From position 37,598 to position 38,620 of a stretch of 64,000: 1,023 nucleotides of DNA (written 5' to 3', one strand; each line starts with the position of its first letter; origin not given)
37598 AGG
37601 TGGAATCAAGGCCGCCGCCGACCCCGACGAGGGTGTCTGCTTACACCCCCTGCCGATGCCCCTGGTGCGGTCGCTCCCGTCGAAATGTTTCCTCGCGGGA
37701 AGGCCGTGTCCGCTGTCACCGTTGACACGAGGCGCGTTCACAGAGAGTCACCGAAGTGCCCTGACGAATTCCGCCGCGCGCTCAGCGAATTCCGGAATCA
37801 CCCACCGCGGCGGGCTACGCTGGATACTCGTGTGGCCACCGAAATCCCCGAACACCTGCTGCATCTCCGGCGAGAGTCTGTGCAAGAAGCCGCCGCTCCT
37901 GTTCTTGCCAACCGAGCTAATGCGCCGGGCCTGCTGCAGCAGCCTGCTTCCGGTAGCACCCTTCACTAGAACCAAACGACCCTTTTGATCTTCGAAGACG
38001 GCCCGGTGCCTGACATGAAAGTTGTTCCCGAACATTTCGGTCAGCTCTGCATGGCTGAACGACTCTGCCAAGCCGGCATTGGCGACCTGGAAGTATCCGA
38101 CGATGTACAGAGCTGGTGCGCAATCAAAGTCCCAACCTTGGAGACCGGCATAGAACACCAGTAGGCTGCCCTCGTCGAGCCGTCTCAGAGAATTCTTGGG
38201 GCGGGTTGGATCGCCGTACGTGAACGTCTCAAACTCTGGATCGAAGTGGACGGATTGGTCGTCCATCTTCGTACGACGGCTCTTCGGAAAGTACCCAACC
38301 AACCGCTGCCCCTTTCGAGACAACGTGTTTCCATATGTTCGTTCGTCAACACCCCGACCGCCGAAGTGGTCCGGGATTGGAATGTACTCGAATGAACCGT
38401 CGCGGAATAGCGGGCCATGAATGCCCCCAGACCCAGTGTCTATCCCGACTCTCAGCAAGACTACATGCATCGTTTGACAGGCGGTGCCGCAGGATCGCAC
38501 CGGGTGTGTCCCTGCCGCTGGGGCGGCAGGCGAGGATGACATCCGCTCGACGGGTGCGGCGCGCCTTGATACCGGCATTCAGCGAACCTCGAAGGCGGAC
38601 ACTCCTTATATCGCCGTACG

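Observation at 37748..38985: Lower-GC two-gene cassette of unknown function inserted between two permease genes (candidate nucleotide-modification or conflict system)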

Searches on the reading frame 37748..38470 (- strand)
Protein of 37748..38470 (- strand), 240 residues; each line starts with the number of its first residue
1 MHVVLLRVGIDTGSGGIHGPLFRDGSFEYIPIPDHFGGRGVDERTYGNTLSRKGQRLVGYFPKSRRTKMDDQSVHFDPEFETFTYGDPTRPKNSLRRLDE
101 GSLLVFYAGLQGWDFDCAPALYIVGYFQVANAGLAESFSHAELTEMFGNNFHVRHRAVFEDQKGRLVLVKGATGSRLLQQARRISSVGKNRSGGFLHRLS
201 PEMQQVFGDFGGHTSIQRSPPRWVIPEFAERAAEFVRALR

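Call 3: search_protein_families(library=pfam, proteins=[window:37748-38470:-], max_evalue=1)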
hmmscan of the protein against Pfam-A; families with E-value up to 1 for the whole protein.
window:37748-38470:- (240 aa): 1 family
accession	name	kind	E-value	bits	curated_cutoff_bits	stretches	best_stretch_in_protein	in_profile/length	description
PF18754.6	Nmad3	-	2.8e-31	109.5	27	1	3-236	2-245/247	Nucleotide modification associated domain 3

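Call 4: search_protein_families(library=ncbifam, proteins=[window:37748-38470:-], max_evalue=1)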
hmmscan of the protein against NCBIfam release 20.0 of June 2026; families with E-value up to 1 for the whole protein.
window:37748-38470:- (240 aa): 0 families

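Call 5: search_protein_families(library=padloc, proteins=[window:37748-38470:-], max_evalue=1)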
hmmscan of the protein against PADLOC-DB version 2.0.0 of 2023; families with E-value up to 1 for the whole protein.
window:37748-38470:- (240 aa): 0 families

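Call 13: find_homologous_proteins(query=window:37748-38470:-)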
Query window:37748-38470:- (240 aa): 2790 proteins with E <= 0.001 among 4027 candidates; the best 120 are listed.
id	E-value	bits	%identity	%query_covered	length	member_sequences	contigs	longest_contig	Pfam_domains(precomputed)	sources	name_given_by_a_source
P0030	2.9e-160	550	100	100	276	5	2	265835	PF18754.7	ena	-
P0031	2.6e-142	491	89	100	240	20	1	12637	PF18754.7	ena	-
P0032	2.4e-136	471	86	100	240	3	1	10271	PF18754.7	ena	-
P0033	3.0e-136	471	85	100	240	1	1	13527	PF18754.7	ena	-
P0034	1.5e-135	469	86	100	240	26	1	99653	PF18754.7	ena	-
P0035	5.5e-132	457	83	100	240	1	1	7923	PF18754.7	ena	-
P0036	7.6e-128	443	81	100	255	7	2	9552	PF18754.7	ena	-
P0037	3.7e-119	415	79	99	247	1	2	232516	PF18754.7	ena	-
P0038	5.3e-118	411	78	99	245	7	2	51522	PF18754.7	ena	-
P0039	2.0e-117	409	75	100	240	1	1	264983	PF18754.7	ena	-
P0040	3.6e-117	409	77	100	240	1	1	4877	PF18754.7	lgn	-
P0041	5.1e-117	408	76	99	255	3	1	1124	PF18754.7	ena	-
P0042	1.1e-116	407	76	100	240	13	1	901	PF18754.7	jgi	jgi:hypothetical protein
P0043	3.9e-116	405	74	100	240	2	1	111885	PF18754.7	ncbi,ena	-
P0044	7.1e-116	404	74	100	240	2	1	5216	PF18754.7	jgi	-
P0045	1.1e-115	404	73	100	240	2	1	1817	PF18754.7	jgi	-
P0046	1.8e-115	403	74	100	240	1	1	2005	PF18754.7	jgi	-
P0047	3.8e-115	402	75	100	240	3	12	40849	PF18754.7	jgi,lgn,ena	jgi:hypothetical protein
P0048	3.9e-115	402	74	100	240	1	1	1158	PF18754.7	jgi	jgi:hypothetical protein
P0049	4.6e-115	402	74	100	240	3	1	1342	PF18754.7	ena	-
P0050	5.1e-115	401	75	100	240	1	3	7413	PF18754.7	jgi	jgi:hypothetical protein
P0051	6.3e-115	401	75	100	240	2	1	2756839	PF18754.7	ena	-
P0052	8.0e-115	401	72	100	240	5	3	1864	PF18754.7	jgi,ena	jgi:hypothetical protein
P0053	1.0e-114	400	74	100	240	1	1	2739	PF18754.7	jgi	jgi:hypothetical protein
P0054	1.0e-114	400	75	100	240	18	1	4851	PF18754.7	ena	-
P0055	1.1e-114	400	75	99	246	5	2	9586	PF18754.7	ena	-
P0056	1.6e-114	400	74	100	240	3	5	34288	PF18754.7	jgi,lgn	jgi:hypothetical protein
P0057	1.7e-114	400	74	100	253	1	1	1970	PF18754.7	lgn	-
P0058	1.7e-114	400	73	100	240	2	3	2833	PF18754.7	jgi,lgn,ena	jgi:hypothetical protein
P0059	2.2e-114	399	73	100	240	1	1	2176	PF18754.7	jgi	jgi:Nucleotide modification associated domain 3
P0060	2.8e-114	399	75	100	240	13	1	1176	PF18754.7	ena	-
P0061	3.4e-114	399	73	100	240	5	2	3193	PF18754.7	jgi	jgi:hypothetical protein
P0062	3.8e-114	399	75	99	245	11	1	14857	PF18754.7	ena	-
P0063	4.1e-114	399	74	100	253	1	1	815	PF18754.7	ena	-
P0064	4.6e-114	398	73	100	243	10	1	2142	PF18754.7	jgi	jgi:hypothetical protein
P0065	5.4e-114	398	74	100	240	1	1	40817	PF18754.7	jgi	jgi:hypothetical protein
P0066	6.2e-114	398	72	100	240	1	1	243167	PF18754.7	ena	-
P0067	7.4e-114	398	74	100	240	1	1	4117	PF18754.7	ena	-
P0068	8.7e-114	397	75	100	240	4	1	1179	PF18754.7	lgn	-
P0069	1.3e-113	397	73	100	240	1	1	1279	PF18754.7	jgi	jgi:hypothetical protein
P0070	1.4e-113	397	73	100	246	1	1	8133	PF18754.7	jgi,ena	-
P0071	1.5e-113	397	72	100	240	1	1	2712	PF18754.7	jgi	jgi:hypothetical protein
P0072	1.5e-113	397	73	100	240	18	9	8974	PF18754.7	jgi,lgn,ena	jgi:hypothetical protein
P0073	1.6e-113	397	71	100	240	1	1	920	PF18754.7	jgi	jgi:hypothetical protein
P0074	1.6e-113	397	74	100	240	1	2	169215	PF18754.7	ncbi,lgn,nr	ncbi:MAG: hypothetical protein HY644_14610 [Acidobacteria bacterium]|nr:hypothetical protein [Acidob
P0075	2.5e-113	396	74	100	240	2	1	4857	PF18754.7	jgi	jgi:hypothetical protein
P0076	2.6e-113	396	73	100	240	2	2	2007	PF18754.7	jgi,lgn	jgi:hypothetical protein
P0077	2.9e-113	396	75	100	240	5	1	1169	PF18754.7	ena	-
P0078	4.1e-113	395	74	100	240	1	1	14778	PF18754.7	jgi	jgi:hypothetical protein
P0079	5.4e-113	395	73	100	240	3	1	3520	PF18754.7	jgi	jgi:hypothetical protein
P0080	5.5e-113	395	73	100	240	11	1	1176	PF18754.7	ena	-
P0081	6.2e-113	395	74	100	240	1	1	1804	PF18754.7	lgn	-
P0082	7.2e-113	394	73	100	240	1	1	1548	PF18754.7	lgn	-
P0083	8.4e-113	394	73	100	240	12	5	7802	PF18754.7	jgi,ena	jgi:hypothetical protein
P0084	9.7e-113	394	72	100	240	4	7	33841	PF18754.7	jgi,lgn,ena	-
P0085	1.2e-112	394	72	100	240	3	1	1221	PF18754.7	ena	-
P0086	1.6e-112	393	72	100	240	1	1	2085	PF18754.7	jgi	jgi:hypothetical protein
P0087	1.7e-112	393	73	100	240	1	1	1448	PF18754.7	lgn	-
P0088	1.8e-112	393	72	100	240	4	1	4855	PF18754.7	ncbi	-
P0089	1.9e-112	393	73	100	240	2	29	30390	PF18754.7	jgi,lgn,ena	jgi:hypothetical protein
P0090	4.5e-112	392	73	100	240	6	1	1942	PF18754.7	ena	-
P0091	6.0e-112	391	71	100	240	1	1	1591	PF18754.7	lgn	-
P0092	6.4e-112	391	74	100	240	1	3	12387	PF18754.7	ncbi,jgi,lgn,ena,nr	ncbi:MAG TPA: hypothetical protein VMT05_12555 [Terriglobales bacterium]|jgi:hypothetical protein|nr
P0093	6.4e-112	391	72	100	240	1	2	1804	PF18754.7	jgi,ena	-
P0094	8.6e-112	391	72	100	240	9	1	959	PF18754.7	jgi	jgi:hypothetical protein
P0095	8.6e-112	391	73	100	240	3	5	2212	PF18754.7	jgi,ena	jgi:hypothetical protein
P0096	9.6e-112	391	74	100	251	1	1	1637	PF18754.7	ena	-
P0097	1.2e-111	390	71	100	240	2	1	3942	PF18754.7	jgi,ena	-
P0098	1.6e-111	390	73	100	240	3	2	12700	PF18754.7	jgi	jgi:hypothetical protein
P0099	2.0e-111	390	71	100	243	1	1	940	PF18754.7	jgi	-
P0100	2.0e-111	390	73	100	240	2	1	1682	PF18754.7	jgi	-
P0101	2.1e-111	390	72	100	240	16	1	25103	PF18754.7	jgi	jgi:hypothetical protein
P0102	2.3e-111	390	71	100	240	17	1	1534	PF18754.7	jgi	-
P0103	2.4e-111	389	73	100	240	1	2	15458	PF18754.7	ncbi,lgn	-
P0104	2.6e-111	389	72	100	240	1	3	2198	PF18754.7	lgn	-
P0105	2.9e-111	389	73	100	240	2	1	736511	PF18754.7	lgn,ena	-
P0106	3.1e-111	389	72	100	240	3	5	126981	PF18754.7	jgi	jgi:hypothetical protein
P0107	3.4e-111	389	71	100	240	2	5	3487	PF18754.7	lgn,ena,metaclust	metaclust:\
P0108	4.4e-111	389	72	100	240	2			PF18754.7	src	-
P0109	4.5e-111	389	73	100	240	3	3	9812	PF18754.7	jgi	jgi:hypothetical protein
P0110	4.6e-111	389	73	100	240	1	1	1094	PF18754.7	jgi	jgi:Nucleotide modification associated domain 3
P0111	5.8e-111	388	72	100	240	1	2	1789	PF18754.7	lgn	-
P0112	6.2e-111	388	73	99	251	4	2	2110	PF18754.7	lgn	-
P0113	6.7e-111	388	73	100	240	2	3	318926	PF18754.7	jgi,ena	jgi:hypothetical protein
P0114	7.7e-111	388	70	100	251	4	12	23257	PF18754.7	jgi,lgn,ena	jgi:hypothetical protein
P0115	8.0e-111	388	72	100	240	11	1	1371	PF18754.7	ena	-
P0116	8.3e-111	388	72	100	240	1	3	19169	PF18754.7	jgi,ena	jgi:hypothetical protein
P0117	8.5e-111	388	72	100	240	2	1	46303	PF18754.7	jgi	jgi:hypothetical protein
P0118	1.2e-110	387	69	100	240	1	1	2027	PF18754.7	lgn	-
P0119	1.3e-110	387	73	100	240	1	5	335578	PF18754.7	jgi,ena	jgi:hypothetical protein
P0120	1.4e-110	387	72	100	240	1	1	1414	PF18754.7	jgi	-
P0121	1.7e-110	387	71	100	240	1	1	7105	PF18754.7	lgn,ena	-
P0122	1.8e-110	387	70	100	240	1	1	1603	PF18754.7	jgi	-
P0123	2.0e-110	386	72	100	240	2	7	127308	PF18754.7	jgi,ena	jgi:hypothetical protein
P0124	2.1e-110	386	72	100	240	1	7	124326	PF18754.7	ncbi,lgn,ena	-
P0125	2.2e-110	386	72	100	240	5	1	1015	PF18754.7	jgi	jgi:hypothetical protein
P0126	2.2e-110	386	72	100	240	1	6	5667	PF18754.7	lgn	-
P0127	2.2e-110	386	71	100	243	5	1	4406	PF18754.7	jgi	jgi:hypothetical protein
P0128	2.4e-110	386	71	100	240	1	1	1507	PF18754.7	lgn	-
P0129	2.8e-110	386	73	100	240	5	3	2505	PF18754.7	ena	-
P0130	3.2e-110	386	73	100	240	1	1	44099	PF18754.7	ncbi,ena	-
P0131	4.1e-110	385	72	100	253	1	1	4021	PF18754.7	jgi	jgi:Nucleotide modification associated domain 3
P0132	4.3e-110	385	72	100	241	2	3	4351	PF18754.7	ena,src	-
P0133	5.2e-110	385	71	100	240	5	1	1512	PF18754.7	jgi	jgi:hypothetical protein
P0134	5.7e-110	385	70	100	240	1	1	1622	PF18754.7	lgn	-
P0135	6.7e-110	385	71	100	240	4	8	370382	PF18754.7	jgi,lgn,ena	jgi:hypothetical protein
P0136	6.9e-110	385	70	100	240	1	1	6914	PF18754.7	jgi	jgi:hypothetical protein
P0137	7.1e-110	385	75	95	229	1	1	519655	PF18754.7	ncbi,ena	-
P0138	7.2e-110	385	72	100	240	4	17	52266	PF18754.7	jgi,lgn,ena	jgi:hypothetical protein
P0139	9.3e-110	384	72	100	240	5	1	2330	PF18754.7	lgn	-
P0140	1.1e-109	384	72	100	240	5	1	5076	PF18754.7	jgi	jgi:hypothetical protein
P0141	1.2e-109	384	72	100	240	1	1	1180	PF18754.7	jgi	jgi:Nucleotide modification associated domain 3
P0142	1.3e-109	384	71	100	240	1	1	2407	PF18754.7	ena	-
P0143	1.4e-109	384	70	100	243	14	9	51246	PF18754.7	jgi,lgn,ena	jgi:hypothetical protein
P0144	1.4e-109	384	73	100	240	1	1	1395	PF18754.7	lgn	-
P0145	1.4e-109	384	73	100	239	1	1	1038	PF18754.7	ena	-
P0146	1.5e-109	384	71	100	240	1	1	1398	PF18754.7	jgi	jgi:hypothetical protein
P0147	1.8e-109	383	72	100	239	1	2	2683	PF18754.7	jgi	jgi:hypothetical protein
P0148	2.0e-109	383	71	100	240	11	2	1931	PF18754.7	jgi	-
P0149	2.1e-109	383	71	100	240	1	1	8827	PF18754.7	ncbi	-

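Call 15: find_encoding_contigs(protein=P0074, flank=5000, max_places=2)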
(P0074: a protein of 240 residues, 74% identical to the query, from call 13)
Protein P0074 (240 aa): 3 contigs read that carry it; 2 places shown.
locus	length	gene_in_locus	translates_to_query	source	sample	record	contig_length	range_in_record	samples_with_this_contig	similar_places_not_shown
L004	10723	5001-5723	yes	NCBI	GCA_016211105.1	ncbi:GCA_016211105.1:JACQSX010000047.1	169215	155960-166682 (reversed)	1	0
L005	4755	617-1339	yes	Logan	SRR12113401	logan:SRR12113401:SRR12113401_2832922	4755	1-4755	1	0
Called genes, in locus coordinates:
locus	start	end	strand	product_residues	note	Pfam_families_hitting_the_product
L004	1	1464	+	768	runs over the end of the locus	PF03176:MMPL, PF12349:Sterol-sensing, PF03176:MMPL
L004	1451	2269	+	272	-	PF07044:DUF1329 (faint), PF17131:TP_0789-like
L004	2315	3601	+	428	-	-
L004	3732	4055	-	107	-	PF02452:PemK_toxin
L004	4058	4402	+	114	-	-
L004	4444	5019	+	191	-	PF18753:Nmad2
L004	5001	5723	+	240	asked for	PF18754:Nmad3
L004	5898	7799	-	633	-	PF01979:Amidohydro_1 (faint), PF07969:Amidohydro_3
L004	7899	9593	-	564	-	PF00593:TonB_dep_Rec_b-barrel, PF25183:OMP_b-brl_4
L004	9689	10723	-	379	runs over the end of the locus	PF13620:CarboxypepD_reg, PF13715:CarbopepD_reg_2 (weak), PF25183:OMP_b-brl_4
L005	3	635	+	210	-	?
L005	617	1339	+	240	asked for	PF18754:Nmad3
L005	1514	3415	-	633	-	PF01979:Amidohydro_1 (faint), PF07969:Amidohydro_3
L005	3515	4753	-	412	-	?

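Call 16: find_encoding_contigs(protein=P0051, flank=5000, max_places=2)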
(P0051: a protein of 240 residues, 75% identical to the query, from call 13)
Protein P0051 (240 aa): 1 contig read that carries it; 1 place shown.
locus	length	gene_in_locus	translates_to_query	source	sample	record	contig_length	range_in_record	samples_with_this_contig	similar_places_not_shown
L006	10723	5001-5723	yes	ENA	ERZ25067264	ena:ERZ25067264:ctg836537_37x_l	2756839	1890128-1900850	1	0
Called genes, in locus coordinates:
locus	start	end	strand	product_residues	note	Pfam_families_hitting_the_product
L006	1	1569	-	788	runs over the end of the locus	-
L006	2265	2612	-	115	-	PF09685:MamF_MmsF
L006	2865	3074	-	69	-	-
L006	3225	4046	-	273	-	PF13276:HTH_21, PF00665:rve, PF13683:rve_3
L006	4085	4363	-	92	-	PF01527:HTH_Tnp_1, PF13384:HTH_23 (weak)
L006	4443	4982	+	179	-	PF18753:Nmad2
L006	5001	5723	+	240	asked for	PF18754:Nmad3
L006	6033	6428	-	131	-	PF00042:Globin (weak)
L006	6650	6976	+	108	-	PF01527:HTH_Tnp_1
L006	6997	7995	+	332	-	PF13384:HTH_23 (weak), PF13518:HTH_28, PF13551:HTH_29 (faint), PF13565:HTH_32, PF00665:rve, PF13683:rve_3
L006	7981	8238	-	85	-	-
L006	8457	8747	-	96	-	-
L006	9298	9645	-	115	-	-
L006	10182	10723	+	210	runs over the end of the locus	PF13489:Methyltransf_23 (weak), PF01209:Ubie_methyltran, PF01135:PCMT (weak), PF13847:Methyltransf_31, PF08241:Methyltransf_11, PF08242:Methyltransf_12, PF13578:Methyltransf_24 (weak), PF13649:Methyltransf_25, +1 more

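Call 30: find_related_loci(query=A2, collection=genome_contigs, flank=5000)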
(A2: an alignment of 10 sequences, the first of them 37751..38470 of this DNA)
Query A2 (240 aa) in genome_contigs; peptide patterns used: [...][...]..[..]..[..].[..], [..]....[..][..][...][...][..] (x = any residue, [..] = any of these).
147 stretches matched a pattern; 105 encode a relative of the query (tblastn E <= 1e-3); the best 80 are kept; 80 distinct loci.
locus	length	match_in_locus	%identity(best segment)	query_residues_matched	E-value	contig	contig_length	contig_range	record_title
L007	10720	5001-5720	86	1-240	6e-141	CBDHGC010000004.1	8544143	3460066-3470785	MAG: Vicinamibacterales bacterium isolate 2255f9a4-9ab0-4a79-b16a-ed87816e7612 genome assembly, contig: contig_4, whole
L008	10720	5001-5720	87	1-240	5e-140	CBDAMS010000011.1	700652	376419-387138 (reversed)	MAG: Candidatus Acidiferrales bacterium isolate a70a2755-dd1d-4f16-90d9-e3fc57cd5574 genome assembly, contig: contig_11,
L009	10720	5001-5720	76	1-240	3e-120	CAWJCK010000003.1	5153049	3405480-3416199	MAG: uncultured Acidobacteriaceae bacterium isolate MFD04540.bin.1.82 genome assembly, contig: contig_1841, whole genome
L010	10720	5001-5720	75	1-240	3e-120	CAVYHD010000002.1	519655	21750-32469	MAG: Terriglobia bacterium isolate MFD03399.bin.2.65 genome assembly, contig: contig_11820, whole genome shotgun sequenc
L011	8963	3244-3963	75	1-240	4e-119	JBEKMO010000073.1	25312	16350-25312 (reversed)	MAG: Bryobacteraceae bacterium isolate SPRUCE 396 SPRUCE_396_73, whole genome shotgun sequence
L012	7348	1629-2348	75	1-240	9e-118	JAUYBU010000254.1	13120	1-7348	MAG: Bryobacterales bacterium isolate C20_concoct.bin.137 C20_k141_397793, whole genome shotgun sequence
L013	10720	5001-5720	74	1-240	6e-118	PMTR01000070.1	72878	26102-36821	MAG: Bryobacterales bacterium isolate palsa_129 73.20110700_P2D.63_contig_1991, whole genome shotgun sequence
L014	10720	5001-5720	74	1-240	4e-117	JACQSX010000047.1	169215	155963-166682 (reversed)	MAG: Acidobacteria bacterium isolate NC_groundwater_1396_Ag_S-0.65um_54_125 S_p65_S5_coassembly_k141_5378384, whole geno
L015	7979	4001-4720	74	1-240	1e-115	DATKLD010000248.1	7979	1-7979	MAG TPA_asm: Terriglobales bacterium isolate SMAG_U14676 k141_1463544, whole genome shotgun sequence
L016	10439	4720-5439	72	1-240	1e-114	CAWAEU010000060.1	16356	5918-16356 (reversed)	MAG: uncultured Acidobacteriaceae bacterium isolate MFD04780.bin.2.178 genome assembly, contig: contig_67495, whole geno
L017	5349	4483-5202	73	1-240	6e-115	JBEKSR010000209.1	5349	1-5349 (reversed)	MAG: Bryobacteraceae bacterium isolate SPRUCE 539 SPRUCE_539_209, whole genome shotgun sequence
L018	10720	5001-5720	72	1-240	3e-114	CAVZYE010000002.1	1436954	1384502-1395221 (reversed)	MAG: uncultured Acidobacteriaceae bacterium isolate MFD01828.bin.2.27 genome assembly, contig: contig_14630, whole genom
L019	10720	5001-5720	72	1-240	2e-114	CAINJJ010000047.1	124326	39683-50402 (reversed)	MAG: uncultured Acidobacteriaceae bacterium isolate AM3_bin-1327 genome assembly, contig: bin-1327:47/56, whole genome s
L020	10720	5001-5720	73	1-240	3e-114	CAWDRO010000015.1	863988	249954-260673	MAG: uncultured Acidobacteriaceae bacterium isolate MFD04463.bin.3.58 genome assembly, contig: contig_38396, whole genom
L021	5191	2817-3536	70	1-240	9e-113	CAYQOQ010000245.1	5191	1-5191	MAG TPA_asm: uncultured Terracidiphilus sp. isolate binchicken_co3_588 genome assembly, contig: NODE_52618_length_5191_c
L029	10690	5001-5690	69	3-235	9e-102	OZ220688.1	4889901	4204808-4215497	MAG: Thermoanaerobaculia bacterium isolate 17c936d4-adfa-4882-ba3e-7fd0bc385902 genome assembly, chromosome: 1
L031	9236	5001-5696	67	1-232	2e-100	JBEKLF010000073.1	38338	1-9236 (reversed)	MAG: Terriglobia bacterium isolate SPRUCE 364 SPRUCE_364_73, whole genome shotgun sequence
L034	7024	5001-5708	58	1-239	4e-95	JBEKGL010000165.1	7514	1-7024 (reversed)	MAG: Thermoguttaceae bacterium isolate SPRUCE 252 SPRUCE_252_165, whole genome shotgun sequence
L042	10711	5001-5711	61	1-239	2e-92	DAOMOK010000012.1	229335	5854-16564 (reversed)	MAG TPA_asm: Chloroflexota bacterium isolate AMR_MDS_5888 NODE_26_length_229335_cov_24.600789, whole genome shotgun sequ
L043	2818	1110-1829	60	1-240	1e-94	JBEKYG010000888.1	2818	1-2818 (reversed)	MAG: Acidobacteriota bacterium isolate SPRUCE 66 SPRUCE_66_888, whole genome shotgun sequence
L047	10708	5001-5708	58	1-239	4e-91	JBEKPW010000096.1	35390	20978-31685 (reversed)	MAG: Syntrophobacteraceae bacterium isolate SPRUCE 473 SPRUCE_473_96, whole genome shotgun sequence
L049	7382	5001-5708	59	1-239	1e-90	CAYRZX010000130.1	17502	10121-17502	MAG TPA_asm: uncultured Gemmatimonas sp. isolate binchicken_co21_402 genome assembly, contig: NODE_1877_length_17502_cov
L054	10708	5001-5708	59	1-239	5e-91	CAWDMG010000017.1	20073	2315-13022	MAG: uncultured Verrucomicrobiae bacterium isolate MFD04944.bin.2.141 genome assembly, contig: contig_50928, whole genom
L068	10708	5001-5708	54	1-239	7e-83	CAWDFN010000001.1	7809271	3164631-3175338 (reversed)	MAG: uncultured Planctomycetia bacterium isolate MFD06085.bin.3.380 genome assembly, contig: contig_207, whole genome sh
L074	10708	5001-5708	61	1-239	7e-100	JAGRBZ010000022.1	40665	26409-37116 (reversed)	MAG: Anaerolineae bacterium isolate HKST-UBA12 NODE_22_length_40665_cov_10.653149, whole genome shotgun sequence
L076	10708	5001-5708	59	1-239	4e-97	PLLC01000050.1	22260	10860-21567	MAG: Syntrophaceae bacterium isolate fen_1170 73.20120800_E3X.7_contig_11140, whole genome shotgun sequence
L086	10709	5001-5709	67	1-239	8e-76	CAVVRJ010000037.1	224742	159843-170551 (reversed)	MAG: uncultured Planctomycetota bacterium isolate MFD03726.bin.2.7 genome assembly, contig: contig_48667, whole genome s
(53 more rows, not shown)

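Call 46: search_protein_families(library=pfam, proteins=[L031:4399-5010:+, L043:505-1119:+, L074:4378-4977:+, L034:4375-5010:+, L054:4033-5004:+, L068:4078-5004:+, L042:4198-5004:+, L007:4360-5010:+, L047:4465-5004:+], max_evalue=1)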
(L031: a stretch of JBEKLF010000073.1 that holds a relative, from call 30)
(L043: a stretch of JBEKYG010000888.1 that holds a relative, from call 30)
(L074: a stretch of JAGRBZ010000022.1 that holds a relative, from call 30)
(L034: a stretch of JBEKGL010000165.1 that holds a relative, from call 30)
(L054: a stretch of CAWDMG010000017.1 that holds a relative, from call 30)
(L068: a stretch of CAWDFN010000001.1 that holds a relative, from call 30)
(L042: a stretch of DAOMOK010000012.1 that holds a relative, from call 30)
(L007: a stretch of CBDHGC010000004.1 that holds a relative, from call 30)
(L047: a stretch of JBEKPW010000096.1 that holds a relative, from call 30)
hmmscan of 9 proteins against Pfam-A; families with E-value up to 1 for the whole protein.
L031:4399-5010:+ (203 aa): 0 families

L043:505-1119:+ (204 aa): 0 families

L074:4378-4977:+ (199 aa): 0 families

L034:4375-5010:+ (211 aa): 0 families

L054:4033-5004:+ (323 aa): 1 family
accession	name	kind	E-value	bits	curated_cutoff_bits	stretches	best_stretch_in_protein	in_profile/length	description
PF18753.6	Nmad2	-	0.0002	21.4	26.1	1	154-207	14-68/200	Nucleotide modification associated domain 2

L068:4078-5004:+ (308 aa): 1 family
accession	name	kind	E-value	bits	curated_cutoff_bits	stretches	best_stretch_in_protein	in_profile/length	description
PF18753.6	Nmad2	-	0.24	11.3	26.1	0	122-188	13-67/200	Nucleotide modification associated domain 2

L042:4198-5004:+ (268 aa): 1 family
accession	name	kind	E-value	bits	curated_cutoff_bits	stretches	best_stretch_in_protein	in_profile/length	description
PF18753.6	Nmad2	-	8.6e-08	32.4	26.1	1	88-194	11-114/200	Nucleotide modification associated domain 2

L007:4360-5010:+ (216 aa): 0 families

L047:4465-5004:+ (179 aa): 0 families

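Call 47: predict_structure(alignment_id=A3)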
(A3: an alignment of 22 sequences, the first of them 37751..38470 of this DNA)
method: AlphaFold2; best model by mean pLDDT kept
length: 240 residues; sequences in the alignment: 22
mean_pLDDT: 82.9   pTM: 0.83
mean pLDDT of the five models: 82.9, 79.4, 78.6, 74.2, 73.2
residues with pLDDT >= 90: 82; 70-90: 125; 50-70: 26; < 50: 7
segments of 3 or more residues with pLDDT < 50: 11-13
pLDDT, mean of each block of 10 residues (from residue 1): 84 54 86 64 79 85 84 76 76 87 90 70 92 93 90 84 89 88 87 84 90 72 92 93
secondary structure, 60 per line:
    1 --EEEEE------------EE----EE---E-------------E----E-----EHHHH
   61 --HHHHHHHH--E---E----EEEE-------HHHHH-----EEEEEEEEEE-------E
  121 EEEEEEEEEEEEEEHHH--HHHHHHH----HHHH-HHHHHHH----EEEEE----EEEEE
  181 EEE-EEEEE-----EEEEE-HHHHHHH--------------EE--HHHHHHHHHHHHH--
elements in order: E3-7 H57-60 H63-70 E82-85 H93-97 E103-112 E120-134 H140-146 H151-154 H156-162 E167-171 E176-183 E185-189 E195-199 H201-207 H226-238

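Call 49: search_solved_structures(query=A3, max_evalue=1)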
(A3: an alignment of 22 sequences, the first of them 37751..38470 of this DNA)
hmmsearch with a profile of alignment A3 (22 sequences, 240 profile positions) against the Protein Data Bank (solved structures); distinct sequences matched with E-value up to 1: 0.
